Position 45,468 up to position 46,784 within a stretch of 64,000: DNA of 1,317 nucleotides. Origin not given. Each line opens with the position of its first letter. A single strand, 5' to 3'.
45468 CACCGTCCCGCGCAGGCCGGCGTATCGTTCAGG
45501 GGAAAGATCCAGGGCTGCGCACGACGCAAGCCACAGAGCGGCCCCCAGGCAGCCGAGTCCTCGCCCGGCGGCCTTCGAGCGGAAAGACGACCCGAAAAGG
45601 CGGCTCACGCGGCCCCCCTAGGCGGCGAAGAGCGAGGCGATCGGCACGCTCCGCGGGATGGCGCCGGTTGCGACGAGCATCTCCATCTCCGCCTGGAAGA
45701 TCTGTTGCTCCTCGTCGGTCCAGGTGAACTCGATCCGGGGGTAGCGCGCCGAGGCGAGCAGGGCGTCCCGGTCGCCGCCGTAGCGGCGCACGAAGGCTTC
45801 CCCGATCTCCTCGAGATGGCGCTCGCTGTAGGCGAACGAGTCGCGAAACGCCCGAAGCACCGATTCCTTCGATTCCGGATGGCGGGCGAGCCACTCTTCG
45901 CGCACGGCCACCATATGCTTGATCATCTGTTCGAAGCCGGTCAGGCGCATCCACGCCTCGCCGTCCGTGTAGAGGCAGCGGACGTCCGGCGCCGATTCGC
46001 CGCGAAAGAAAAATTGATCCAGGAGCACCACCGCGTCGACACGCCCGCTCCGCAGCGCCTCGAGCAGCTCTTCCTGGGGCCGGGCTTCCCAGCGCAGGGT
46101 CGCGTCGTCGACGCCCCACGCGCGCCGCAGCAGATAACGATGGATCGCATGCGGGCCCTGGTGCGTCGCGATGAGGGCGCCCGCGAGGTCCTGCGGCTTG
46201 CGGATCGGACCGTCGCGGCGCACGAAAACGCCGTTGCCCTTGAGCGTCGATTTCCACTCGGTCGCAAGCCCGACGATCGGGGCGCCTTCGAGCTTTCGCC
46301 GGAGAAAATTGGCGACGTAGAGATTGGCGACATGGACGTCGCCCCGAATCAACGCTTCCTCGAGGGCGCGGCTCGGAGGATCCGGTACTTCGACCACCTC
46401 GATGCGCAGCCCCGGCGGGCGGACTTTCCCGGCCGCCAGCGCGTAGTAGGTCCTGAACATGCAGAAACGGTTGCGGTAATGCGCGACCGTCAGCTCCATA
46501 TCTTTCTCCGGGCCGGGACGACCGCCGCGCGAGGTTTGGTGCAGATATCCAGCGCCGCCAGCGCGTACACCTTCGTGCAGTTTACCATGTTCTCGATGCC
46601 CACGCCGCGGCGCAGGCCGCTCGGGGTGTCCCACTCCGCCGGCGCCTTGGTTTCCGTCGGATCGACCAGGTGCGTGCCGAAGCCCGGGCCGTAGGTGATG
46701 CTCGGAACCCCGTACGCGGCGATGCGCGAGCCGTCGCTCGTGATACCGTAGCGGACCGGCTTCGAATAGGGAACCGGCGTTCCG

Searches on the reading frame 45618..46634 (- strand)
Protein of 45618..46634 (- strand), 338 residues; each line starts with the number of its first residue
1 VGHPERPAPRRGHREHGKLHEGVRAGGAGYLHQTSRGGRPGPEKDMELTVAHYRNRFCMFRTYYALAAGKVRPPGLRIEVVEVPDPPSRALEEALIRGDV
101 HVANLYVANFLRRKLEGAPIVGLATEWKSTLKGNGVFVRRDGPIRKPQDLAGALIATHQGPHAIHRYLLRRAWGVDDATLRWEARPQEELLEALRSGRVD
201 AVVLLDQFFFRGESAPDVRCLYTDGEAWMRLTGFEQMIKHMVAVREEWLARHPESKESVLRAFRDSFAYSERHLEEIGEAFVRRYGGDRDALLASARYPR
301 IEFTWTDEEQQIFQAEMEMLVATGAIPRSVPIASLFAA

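Call 29: search_protein_families(library=pfam, proteins=[window:45618-46634:-], max_evalue=0.00001)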
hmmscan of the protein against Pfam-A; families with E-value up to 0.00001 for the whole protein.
window:45618-46634:- (338 aa): 1 family
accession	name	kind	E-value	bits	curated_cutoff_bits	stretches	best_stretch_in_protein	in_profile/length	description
PF09084.16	NMT1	-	1.8e-09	38.3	20.5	1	74-270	19-209/216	NMT1/THI5 like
